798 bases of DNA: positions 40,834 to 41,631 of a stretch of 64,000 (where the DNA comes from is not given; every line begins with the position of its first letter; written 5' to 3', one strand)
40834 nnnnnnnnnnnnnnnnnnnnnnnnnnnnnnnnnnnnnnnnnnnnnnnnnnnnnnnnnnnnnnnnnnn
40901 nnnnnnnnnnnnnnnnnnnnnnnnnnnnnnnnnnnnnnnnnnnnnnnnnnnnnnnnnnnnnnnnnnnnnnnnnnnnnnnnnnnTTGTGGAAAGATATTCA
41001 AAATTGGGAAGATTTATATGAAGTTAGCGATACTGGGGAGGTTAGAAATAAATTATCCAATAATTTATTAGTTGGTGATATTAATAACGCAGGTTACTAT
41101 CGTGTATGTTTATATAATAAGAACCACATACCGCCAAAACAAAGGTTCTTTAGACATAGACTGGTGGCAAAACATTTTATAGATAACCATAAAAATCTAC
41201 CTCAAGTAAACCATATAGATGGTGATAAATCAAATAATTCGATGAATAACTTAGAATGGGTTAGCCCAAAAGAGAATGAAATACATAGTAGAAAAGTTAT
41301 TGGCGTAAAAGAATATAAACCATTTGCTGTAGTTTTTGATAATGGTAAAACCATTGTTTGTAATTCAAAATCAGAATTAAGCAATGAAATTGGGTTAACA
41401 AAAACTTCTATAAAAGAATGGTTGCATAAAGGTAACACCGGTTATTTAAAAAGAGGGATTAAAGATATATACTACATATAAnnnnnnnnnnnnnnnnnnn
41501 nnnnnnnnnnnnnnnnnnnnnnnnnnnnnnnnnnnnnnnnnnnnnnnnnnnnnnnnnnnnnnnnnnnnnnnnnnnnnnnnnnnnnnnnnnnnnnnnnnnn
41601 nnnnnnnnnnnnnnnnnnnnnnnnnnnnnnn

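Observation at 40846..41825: nrdD split by a ~0.9-kb group I-type intron carrying an HNH homing endonuclease; exon 2 starts earlier than the ORF track suggests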

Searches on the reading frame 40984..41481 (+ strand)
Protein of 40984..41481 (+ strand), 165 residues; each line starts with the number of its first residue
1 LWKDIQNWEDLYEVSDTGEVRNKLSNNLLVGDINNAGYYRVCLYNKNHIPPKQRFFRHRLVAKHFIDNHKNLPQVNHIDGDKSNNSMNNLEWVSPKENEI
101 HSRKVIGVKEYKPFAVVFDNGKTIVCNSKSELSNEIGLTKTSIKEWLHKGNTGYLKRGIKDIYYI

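Call 5: search_protein_families(library=pfam, proteins=[window:40984-41481:+], max_evalue=0.01)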
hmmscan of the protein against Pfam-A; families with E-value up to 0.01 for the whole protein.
window:40984-41481:+ (165 aa): 2 families
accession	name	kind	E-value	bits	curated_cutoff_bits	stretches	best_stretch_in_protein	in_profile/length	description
PF07463.16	NUMOD4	-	2.1e-10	41.1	23.4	1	2-44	3-49/49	NUMOD4 motif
PF13392.12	HNH_3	-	3e-07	30.4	24.8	1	58-99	4-45/46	HNH endonuclease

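Call 22: find_related_loci(query=window:40984-41478:+, collection=viral_contigs, flank=3000)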
Query window:40984-41478:+ (165 aa) in viral_contigs; peptide patterns used: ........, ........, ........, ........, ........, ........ (x = any residue, [..] = any of these).
11 stretches matched a pattern; 1 encode a relative of the query (tblastn E <= 1e-3); 1 distinct loci.
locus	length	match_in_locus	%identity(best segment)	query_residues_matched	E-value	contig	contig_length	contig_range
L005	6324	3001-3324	40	1-94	1e-16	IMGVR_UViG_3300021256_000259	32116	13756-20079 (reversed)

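Call 25: find_homologous_proteins(query=window:40984-41478:+)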
Query window:40984-41478:+ (165 aa): 727 proteins with E <= 0.001 among 751 candidates; the best 120 are listed.
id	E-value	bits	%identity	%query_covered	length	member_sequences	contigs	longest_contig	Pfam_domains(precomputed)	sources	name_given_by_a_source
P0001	1.2e-107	375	99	100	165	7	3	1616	PF07463.17,PF13392.13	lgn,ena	-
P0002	6.2e-68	246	67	100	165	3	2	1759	PF07463.17,PF13392.13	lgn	-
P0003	7.4e-67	243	64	100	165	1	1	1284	PF07463.17,PF13392.13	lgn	-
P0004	8.8e-67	242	68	100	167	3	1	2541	PF07463.17,PF13392.13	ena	-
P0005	9.8e-67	242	68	99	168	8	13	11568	PF07463.17,PF13392.13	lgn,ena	-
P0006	1.8e-65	238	64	100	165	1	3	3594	PF07463.17,PF13392.13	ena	-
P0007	2.5e-65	238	63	100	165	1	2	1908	PF07463.17,PF13392.13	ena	-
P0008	1.3e-64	235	62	100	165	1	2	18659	PF07463.17,PF13392.13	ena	-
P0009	1.1e-63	232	65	96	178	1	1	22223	PF07463.17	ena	-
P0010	2.0e-63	231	62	100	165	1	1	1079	PF07463.17,PF13392.13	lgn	-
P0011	8.2e-63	229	61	100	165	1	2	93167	PF07463.17,PF13392.13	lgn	-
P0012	5.9e-62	227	63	100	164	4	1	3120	PF07463.17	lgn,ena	-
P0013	7.2e-62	226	61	100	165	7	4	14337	PF07463.17,PF13392.13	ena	-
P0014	7.5e-62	226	61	100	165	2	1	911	PF07463.17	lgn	-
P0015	1.2e-61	226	62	100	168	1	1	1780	PF07463.17,PF13392.13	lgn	-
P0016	2.5e-60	221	61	100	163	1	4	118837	PF07463.17,PF13392.13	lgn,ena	-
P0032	8.1e-57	210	58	100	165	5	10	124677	PF07463.17,PF13392.13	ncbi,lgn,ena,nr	ncbi:MAG: HNH endonuclease [Terrisporobacter othiniensis]|nr:HNH endonuclease [Terrisporobacter othi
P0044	2.8e-55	205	57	100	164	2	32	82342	PF07463.17,PF13392.13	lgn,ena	-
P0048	6.6e-55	204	56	100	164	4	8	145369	PF07463.17,PF13392.13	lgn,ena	-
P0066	3.7e-52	195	59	100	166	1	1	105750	PF07463.17,PF13392.13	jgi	-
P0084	2.7e-50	189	55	100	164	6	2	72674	PF07463.17,PF13392.13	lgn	-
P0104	1.2e-48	183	49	100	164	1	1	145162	PF07463.17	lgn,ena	-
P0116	9.7e-48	180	53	100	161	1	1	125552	PF07463.17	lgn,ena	-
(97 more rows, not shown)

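Call 27: find_encoding_contigs(protein=P0005, flank=2500, max_places=3)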
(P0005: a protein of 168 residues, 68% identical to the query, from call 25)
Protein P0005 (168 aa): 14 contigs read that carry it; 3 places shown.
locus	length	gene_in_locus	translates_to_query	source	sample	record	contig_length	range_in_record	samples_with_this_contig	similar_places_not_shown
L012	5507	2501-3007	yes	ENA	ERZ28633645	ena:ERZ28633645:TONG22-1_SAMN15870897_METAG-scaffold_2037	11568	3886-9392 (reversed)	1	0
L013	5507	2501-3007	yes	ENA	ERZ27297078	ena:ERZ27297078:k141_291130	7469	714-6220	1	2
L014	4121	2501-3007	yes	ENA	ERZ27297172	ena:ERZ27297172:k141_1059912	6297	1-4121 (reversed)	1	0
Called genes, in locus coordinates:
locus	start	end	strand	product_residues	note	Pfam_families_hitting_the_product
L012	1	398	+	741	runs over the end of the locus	PF04055:Radical_SAM (faint), PF14890:Intein_splicing, PF14528:LAGLIDADG_3 (weak)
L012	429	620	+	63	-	-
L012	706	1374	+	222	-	PF03477:ATP-cone, PF13597:NRDD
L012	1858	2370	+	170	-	PF13597:NRDD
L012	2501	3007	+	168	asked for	PF07463:NUMOD4, PF13392:HNH_3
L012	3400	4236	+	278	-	PF13597:NRDD, PF01228:Gly_radical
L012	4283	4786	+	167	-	PF13353:Fer4_12, PF04055:Radical_SAM (weak)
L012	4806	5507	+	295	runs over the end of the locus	PF00291:PALP (weak)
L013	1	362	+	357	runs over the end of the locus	?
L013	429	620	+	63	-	-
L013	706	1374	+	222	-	PF03477:ATP-cone, PF13597:NRDD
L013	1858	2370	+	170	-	PF13597:NRDD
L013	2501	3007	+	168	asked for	PF07463:NUMOD4, PF13392:HNH_3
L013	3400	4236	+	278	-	PF13597:NRDD, PF01228:Gly_radical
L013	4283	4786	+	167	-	PF13353:Fer4_12, PF04055:Radical_SAM (weak)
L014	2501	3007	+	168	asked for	PF07463:NUMOD4, PF13392:HNH_3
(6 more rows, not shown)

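Call 28: find_encoding_contigs(protein=P0011, flank=2500, max_places=2)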
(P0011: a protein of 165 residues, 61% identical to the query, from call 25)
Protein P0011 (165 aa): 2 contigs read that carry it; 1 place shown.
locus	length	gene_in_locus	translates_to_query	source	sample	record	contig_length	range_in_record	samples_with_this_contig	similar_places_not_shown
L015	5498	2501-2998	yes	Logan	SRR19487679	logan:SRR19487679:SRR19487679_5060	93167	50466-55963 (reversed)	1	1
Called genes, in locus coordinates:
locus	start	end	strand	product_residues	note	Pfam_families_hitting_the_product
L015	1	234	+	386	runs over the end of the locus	PF14072:DndB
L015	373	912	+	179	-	-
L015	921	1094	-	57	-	-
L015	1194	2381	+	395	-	PF03477:ATP-cone, PF13597:NRDD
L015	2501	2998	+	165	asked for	PF07463:NUMOD4 (weak), PF13392:HNH_3 (weak)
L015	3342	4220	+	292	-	PF13597:NRDD, PF01228:Gly_radical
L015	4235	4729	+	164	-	PF13353:Fer4_12, PF04055:Radical_SAM (weak)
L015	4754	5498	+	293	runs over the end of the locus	PF00574:CLP_protease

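Call 29: find_encoding_contigs(protein=P0016, flank=2500, max_places=2)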
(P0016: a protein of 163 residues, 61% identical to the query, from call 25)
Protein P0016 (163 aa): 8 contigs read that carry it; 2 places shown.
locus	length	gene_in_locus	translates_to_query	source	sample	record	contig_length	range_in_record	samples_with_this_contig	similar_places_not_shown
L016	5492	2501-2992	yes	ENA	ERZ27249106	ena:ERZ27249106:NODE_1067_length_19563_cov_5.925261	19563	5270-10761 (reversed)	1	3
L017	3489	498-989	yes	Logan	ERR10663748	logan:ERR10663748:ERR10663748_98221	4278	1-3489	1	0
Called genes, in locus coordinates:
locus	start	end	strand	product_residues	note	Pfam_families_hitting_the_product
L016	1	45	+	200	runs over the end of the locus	-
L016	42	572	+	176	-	PF21448:DNMK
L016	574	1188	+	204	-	PF06941:NT5C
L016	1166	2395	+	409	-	PF03477:ATP-cone, PF13597:NRDD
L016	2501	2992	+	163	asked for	PF07463:NUMOD4, PF13392:HNH_3 (weak)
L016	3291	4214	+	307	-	PF13597:NRDD, PF01228:Gly_radical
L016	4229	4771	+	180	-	PF13353:Fer4_12, PF04055:Radical_SAM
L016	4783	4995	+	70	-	-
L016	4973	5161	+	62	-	-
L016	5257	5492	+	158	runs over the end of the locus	PF00692:dUTPase, PF22769:DCD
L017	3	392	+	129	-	?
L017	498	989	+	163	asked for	PF07463:NUMOD4, PF13392:HNH_3 (weak)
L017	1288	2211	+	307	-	PF13597:NRDD, PF01228:Gly_radical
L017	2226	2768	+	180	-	PF13353:Fer4_12, PF04055:Radical_SAM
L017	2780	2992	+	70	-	-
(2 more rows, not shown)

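Call 30: find_encoding_contigs(protein=P0032, flank=2500, max_places=2)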
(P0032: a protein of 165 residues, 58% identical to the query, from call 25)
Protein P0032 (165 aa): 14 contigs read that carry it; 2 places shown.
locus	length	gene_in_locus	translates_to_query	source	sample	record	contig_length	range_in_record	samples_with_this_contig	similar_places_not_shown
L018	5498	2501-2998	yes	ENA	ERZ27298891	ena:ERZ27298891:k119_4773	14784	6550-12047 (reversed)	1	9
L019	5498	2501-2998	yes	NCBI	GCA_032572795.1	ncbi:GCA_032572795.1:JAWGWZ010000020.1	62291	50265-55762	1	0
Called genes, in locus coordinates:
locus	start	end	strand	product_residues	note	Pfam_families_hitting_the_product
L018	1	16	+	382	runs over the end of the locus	PF14072:DndB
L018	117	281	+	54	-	-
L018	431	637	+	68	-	-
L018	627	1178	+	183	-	-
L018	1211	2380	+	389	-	PF03477:ATP-cone, PF13597:NRDD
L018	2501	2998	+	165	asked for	PF07463:NUMOD4 (faint), PF13392:HNH_3 (weak)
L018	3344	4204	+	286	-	PF13597:NRDD, PF01228:Gly_radical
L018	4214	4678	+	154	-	PF13353:Fer4_12, PF04055:Radical_SAM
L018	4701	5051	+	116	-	-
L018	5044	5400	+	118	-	PF14359:DUF4406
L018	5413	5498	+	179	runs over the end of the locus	PF00625:Guanylate_kin, PF13238:AAA_18 (weak)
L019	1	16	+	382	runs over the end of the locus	PF14072:DndB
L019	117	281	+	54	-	-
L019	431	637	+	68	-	-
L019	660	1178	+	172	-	-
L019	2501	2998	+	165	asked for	PF07463:NUMOD4 (faint), PF13392:HNH_3 (weak)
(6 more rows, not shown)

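Call 31: find_encoding_contigs(protein=P0048, flank=2500, max_places=2)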
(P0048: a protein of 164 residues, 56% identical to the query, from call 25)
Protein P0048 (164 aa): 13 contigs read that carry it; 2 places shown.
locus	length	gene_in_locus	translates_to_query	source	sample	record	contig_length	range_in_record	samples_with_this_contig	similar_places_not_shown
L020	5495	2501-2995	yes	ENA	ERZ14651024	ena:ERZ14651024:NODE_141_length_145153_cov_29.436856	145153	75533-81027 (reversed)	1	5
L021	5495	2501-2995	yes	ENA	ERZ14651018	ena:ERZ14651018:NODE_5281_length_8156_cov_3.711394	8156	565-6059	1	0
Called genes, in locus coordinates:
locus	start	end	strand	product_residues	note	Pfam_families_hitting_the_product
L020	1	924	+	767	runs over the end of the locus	PF14520:HHH_5 (faint), PF00633:HHH (faint), PF14490:HHH_RecD2, PF01443:Viral_helicase1 (faint), PF13245:AAA_19, PF13604:AAA_30, PF18335:SH3_13 (weak), PF13538:UvrD_C_2, +1 more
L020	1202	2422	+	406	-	PF03477:ATP-cone, PF13597:NRDD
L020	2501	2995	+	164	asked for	PF07463:NUMOD4, PF13392:HNH_3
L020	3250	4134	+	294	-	PF13597:NRDD, PF01228:Gly_radical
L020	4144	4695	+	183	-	PF13353:Fer4_12, PF04055:Radical_SAM (weak)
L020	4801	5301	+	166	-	PF22769:DCD, PF00692:dUTPase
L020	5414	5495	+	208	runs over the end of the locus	PF00376:MerR, PF12728:HTH_17 (weak), PF13411:MerR_1, PF00239:Resolvase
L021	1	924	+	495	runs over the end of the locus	?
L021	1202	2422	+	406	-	PF03477:ATP-cone, PF13597:NRDD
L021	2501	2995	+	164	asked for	PF07463:NUMOD4, PF13392:HNH_3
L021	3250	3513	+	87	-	PF13597:NRDD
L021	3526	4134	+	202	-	PF13597:NRDD, PF01228:Gly_radical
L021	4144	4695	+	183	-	PF13353:Fer4_12, PF04055:Radical_SAM (weak)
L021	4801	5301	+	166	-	PF22769:DCD, PF00692:dUTPase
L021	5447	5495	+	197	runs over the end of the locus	PF00376:MerR, PF13411:MerR_1, PF00239:Resolvase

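Call 32: find_encoding_contigs(protein=P0104, flank=2500, max_places=2)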
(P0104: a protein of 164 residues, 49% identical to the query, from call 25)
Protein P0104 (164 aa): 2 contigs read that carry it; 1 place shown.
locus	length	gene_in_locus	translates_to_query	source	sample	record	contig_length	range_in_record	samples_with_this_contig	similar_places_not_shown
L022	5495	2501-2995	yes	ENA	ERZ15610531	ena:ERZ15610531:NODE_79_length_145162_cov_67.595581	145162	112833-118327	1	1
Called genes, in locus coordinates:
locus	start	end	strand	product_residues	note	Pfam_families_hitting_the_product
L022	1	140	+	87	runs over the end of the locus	-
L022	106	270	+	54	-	-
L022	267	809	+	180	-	PF00625:Guanylate_kin, PF13671:AAA_33 (faint)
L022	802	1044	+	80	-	-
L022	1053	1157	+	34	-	-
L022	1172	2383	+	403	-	PF03477:ATP-cone, PF13597:NRDD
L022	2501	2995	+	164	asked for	PF07463:NUMOD4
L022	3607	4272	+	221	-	PF13597:NRDD, PF01228:Gly_radical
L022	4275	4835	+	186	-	PF13353:Fer4_12, PF04055:Radical_SAM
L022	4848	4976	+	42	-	-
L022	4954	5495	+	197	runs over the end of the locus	PF22769:DCD (weak), PF00692:dUTPase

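Call 33: find_encoding_contigs(protein=P0066, flank=2500, max_places=2)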
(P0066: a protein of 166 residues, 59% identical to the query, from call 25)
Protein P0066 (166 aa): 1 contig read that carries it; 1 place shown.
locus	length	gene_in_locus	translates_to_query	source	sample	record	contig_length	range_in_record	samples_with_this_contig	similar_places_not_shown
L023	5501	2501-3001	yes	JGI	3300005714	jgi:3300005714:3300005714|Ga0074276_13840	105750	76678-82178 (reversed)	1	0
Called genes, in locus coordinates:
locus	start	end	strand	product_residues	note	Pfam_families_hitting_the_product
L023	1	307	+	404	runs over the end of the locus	PF01443:Viral_helicase1 (faint), PF13245:AAA_19, PF13604:AAA_30, PF18335:SH3_13, PF13538:UvrD_C_2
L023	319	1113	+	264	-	PF01555:N6_N4_Mtase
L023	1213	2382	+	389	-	PF03477:ATP-cone, PF13597:NRDD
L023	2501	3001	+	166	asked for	PF07463:NUMOD4 (weak), PF13392:HNH_3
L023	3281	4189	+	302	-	PF13597:NRDD, PF01228:Gly_radical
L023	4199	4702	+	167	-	PF13353:Fer4_12, PF04055:Radical_SAM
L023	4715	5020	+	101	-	-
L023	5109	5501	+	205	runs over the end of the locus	PF12645:HTH_16 (weak), PF04542:Sigma70_r2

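Call 38: find_related_loci(query=A2, collection=genome_contigs, flank=2000)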
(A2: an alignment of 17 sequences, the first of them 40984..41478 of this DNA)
Query A2 (165 aa) in genome_contigs; peptide patterns used: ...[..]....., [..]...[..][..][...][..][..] (x = any residue, [..] = any of these).
416 stretches matched a pattern; 359 encode a relative of the query (tblastn E <= 1e-3); the best 80 are kept; 80 distinct loci.
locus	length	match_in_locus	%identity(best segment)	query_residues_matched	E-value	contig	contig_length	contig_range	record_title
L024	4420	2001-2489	52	1-164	4e-53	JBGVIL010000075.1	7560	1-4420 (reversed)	MAG: Bacilli bacterium isolate fecal_MAG_320 fecal_MAG_320_contig_0076, whole genome shotgun sequence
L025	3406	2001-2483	49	1-165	3e-39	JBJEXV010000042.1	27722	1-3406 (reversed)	MAG: Candidatus Coprovivens sp. isolate PUUB64_bin.034 NODE_503_length_27722_cov_10.865363, whole genome shotgun sequenc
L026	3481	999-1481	45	2-164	1e-38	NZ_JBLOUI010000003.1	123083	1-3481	Peptacetobacter sp. AB800 contig00003, whole genome shotgun sequence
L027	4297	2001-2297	47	1-102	1e-26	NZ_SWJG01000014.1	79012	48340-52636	Spirosoma lacussanchae strain CPCC 100624 Scaffold14, whole genome shotgun sequence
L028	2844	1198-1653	41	1-147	3e-25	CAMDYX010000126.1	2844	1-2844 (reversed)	MAG: uncultured Agathobacter sp. isolate SRR11489786_bin.32_metaWRAP_v1.3_MAG genome assembly, contig: ERZ11466831.37723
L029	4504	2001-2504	39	1-154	2e-24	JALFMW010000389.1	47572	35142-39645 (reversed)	MAG: Clostridium sp. isolate SUG825 k141_753173, whole genome shotgun sequence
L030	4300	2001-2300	46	1-109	4e-24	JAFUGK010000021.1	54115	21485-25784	MAG: Clostridia bacterium isolate RGIG4471 Roe_deer_Omasum-5__c137726, whole genome shotgun sequence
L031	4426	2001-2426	39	12-147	8e-24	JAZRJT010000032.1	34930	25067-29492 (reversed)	MAG: Clostridia bacterium isolate T1900045462_YK20190153.MAGScoT_cleanbin_000003 SGB_7196_k141_1942144, whole genome sho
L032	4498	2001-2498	36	1-147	1e-23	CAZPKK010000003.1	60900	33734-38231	MAG TPA_asm: uncultured Clostridium sp. isolate SRP141132_co4_63 genome assembly, contig: NODE_252_length_60900_cov_21.8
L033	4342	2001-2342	46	1-104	2e-23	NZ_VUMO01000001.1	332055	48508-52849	Pseudoramibacter porci strain RF-744-FAT-4 seq1, whole genome shotgun sequence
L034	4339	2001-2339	42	2-104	2e-23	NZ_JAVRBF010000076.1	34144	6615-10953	Streptomyces sp. P17 NODE_76_length_34188_cov_5.144270, whole genome shotgun sequence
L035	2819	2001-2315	45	2-109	3e-23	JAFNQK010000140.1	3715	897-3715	MAG: Treponema sp. isolate RGIG28 Dairy_cattle_Abomasum-3__c443044, whole genome shotgun sequence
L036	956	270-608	42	2-104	6e-24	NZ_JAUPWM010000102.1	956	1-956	Streptomyces sp. P9(2023) NODE_126_length_1029_cov_1.736345, whole genome shotgun sequence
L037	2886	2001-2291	47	12-111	5e-23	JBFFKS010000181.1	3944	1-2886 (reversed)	MAG: Xianfuyuplasma sp. isolate Mix_mud18.2022.04.106 k141_732505_length_3944_cov_8.9537, whole genome shotgun sequence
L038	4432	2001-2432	39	2-139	9e-23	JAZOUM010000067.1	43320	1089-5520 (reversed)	MAG: Eubacteriales bacterium isolate T1900045532_YK20190226.MAGScoT_cleanbin_000047 SGB_7737_k141_2358687, whole genome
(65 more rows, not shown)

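Call 39: find_encoding_contigs(protein=P0044, flank=1500, max_places=2)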
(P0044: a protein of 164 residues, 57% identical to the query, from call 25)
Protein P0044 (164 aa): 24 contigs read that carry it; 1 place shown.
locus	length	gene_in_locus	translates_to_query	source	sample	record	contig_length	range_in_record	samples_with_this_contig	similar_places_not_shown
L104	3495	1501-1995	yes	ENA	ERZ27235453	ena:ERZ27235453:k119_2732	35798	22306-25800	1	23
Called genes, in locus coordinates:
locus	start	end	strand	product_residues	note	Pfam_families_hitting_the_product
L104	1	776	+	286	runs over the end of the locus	PF03477:ATP-cone, PF13597:NRDD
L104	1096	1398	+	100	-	PF13597:NRDD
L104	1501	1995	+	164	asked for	PF07463:NUMOD4 (weak), PF13392:HNH_3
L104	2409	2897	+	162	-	PF13597:NRDD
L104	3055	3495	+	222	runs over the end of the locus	-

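Call 40: find_encoding_contigs(protein=P0116, flank=1500, max_places=1)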
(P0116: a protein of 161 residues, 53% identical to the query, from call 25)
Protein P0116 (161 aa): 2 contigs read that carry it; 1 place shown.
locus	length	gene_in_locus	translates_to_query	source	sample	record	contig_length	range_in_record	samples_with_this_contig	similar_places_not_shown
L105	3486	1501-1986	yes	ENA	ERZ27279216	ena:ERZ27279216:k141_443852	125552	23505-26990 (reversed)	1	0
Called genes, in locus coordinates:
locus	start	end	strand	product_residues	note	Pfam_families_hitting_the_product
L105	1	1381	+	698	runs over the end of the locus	PF03477:ATP-cone, PF13597:NRDD, PF14890:Intein_splicing (weak), PF13597:NRDD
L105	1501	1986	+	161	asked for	PF07463:NUMOD4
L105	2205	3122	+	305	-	PF13597:NRDD, PF01228:Gly_radical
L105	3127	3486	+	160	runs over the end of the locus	PF13353:Fer4_12, PF04055:Radical_SAM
